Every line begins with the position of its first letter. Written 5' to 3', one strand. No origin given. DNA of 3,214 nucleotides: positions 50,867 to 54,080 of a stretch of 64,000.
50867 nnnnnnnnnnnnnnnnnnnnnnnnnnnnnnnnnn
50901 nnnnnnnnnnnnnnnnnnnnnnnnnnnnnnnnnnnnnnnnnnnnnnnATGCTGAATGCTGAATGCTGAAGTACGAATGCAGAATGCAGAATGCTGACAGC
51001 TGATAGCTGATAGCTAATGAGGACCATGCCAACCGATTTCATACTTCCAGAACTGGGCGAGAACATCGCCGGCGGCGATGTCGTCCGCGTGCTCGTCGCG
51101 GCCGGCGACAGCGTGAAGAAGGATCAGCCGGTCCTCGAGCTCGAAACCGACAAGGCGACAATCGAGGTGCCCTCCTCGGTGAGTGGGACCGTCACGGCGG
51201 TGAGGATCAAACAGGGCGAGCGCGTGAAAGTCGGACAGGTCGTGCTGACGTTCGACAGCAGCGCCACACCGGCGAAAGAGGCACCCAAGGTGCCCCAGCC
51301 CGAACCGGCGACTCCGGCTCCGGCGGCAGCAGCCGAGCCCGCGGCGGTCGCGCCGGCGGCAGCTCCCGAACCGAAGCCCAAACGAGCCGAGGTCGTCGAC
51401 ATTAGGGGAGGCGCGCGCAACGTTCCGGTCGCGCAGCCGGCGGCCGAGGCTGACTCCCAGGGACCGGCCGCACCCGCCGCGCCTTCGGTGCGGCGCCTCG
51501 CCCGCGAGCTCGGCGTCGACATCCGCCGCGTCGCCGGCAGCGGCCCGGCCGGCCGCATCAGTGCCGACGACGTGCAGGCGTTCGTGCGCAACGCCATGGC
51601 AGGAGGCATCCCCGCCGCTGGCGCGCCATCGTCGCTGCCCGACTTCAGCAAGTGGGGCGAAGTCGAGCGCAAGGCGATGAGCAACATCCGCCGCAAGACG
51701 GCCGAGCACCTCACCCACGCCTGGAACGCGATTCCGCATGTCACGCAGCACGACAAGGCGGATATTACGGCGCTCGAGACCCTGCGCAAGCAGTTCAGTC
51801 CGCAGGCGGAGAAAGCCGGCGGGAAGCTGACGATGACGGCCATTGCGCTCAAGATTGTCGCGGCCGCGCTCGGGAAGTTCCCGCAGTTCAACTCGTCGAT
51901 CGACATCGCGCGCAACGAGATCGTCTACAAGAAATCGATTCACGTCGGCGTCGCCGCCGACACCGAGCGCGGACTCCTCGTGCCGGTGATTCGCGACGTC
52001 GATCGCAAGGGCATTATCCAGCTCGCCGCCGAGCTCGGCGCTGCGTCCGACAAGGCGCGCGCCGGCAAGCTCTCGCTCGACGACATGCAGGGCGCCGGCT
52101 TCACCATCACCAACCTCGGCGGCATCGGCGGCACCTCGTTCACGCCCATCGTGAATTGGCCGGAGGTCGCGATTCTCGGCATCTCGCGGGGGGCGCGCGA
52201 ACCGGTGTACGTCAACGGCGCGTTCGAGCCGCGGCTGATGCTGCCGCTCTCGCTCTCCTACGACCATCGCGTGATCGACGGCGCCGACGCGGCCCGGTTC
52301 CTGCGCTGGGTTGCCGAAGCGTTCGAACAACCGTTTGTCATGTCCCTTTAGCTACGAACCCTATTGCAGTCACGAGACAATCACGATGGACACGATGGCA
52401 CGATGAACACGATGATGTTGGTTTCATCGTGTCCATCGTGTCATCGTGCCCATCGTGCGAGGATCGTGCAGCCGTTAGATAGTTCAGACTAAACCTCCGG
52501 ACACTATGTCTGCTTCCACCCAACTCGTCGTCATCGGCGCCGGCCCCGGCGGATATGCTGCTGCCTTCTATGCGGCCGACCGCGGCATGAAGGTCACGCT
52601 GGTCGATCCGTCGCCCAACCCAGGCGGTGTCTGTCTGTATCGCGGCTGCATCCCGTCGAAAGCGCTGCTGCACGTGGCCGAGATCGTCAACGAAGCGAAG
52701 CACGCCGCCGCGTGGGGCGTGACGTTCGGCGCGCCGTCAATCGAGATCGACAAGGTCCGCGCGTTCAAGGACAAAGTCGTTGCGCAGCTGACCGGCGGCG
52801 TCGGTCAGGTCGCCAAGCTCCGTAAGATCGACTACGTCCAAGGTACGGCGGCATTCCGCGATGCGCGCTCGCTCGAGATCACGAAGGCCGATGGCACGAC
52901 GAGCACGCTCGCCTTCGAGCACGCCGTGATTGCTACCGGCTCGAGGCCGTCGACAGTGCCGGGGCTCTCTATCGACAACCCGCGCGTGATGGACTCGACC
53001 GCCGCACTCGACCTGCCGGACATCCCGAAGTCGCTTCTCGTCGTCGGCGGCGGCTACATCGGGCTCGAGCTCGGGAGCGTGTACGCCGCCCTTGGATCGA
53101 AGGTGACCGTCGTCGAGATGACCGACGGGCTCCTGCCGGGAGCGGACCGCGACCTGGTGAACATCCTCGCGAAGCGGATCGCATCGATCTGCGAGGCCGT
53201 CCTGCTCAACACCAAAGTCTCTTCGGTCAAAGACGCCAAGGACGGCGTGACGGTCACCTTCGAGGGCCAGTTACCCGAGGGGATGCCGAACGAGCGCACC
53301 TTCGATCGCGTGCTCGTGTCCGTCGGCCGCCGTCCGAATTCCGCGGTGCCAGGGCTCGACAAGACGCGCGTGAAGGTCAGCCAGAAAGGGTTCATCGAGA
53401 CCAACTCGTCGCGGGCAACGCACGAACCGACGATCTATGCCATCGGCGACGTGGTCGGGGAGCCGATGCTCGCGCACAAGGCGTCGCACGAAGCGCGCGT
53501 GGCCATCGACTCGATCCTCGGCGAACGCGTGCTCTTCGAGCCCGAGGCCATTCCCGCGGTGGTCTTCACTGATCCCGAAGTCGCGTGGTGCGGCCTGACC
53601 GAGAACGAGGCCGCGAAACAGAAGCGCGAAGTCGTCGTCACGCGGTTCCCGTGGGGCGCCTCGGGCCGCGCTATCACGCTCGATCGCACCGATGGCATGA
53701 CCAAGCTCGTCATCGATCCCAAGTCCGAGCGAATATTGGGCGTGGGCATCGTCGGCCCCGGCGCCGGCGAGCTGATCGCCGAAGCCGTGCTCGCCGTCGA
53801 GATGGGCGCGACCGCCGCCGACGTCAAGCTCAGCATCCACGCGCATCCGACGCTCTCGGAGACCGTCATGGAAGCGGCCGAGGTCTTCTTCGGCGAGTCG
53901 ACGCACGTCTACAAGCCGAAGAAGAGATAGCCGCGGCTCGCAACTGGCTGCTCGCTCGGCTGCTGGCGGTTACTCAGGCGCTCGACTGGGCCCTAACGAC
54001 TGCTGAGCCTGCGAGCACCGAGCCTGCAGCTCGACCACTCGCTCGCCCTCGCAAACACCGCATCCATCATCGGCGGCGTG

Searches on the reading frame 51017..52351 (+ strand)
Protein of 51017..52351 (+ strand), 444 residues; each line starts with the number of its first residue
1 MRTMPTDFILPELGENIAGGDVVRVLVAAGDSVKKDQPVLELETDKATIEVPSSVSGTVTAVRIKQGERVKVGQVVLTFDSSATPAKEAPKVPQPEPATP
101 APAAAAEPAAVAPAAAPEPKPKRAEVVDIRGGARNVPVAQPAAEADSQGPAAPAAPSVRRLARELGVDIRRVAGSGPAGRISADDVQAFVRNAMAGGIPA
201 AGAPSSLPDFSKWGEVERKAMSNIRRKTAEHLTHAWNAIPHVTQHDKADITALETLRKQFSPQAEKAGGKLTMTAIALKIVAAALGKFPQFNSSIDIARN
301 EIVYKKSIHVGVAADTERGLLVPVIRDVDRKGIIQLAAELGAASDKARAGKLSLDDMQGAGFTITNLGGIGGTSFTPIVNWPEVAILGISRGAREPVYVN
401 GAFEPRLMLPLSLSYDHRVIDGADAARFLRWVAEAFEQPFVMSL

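Call 25: find_encoding_contigs(protein=window:51017-52351:+, flank=6000, max_places=10)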
Protein window:51017-52351:+ (444 aa): no gene with exactly this product is on record in the collection.

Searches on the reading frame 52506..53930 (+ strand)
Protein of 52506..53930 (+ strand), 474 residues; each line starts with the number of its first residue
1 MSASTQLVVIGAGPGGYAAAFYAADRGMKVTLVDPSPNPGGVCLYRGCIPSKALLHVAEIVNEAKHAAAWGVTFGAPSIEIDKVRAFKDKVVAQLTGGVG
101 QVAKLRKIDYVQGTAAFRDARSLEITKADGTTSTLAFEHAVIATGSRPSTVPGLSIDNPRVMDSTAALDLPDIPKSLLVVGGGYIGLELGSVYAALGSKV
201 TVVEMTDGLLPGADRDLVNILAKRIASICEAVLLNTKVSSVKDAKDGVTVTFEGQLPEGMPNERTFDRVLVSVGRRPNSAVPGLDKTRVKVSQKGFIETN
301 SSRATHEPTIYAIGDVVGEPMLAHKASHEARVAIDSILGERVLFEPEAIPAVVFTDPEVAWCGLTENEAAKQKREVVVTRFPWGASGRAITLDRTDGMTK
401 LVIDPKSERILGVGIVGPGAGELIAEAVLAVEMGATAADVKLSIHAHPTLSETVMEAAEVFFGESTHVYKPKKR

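Call 73: find_encoding_contigs(protein=window:52506-53930:+, flank=10000, max_places=6)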
Protein window:52506-53930:+ (474 aa): no gene with exactly this product is on record in the collection.
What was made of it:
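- On REP / REPIN (RAYT-mobilised extragenic palindromes): Only 64 kb of the genome is held, and exact-protein look-ups did not find the source contig (calls 25, 73).
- Tried and rejected: Exact-protein look-ups with E2 and Lpd were not on record (calls 25, 73).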
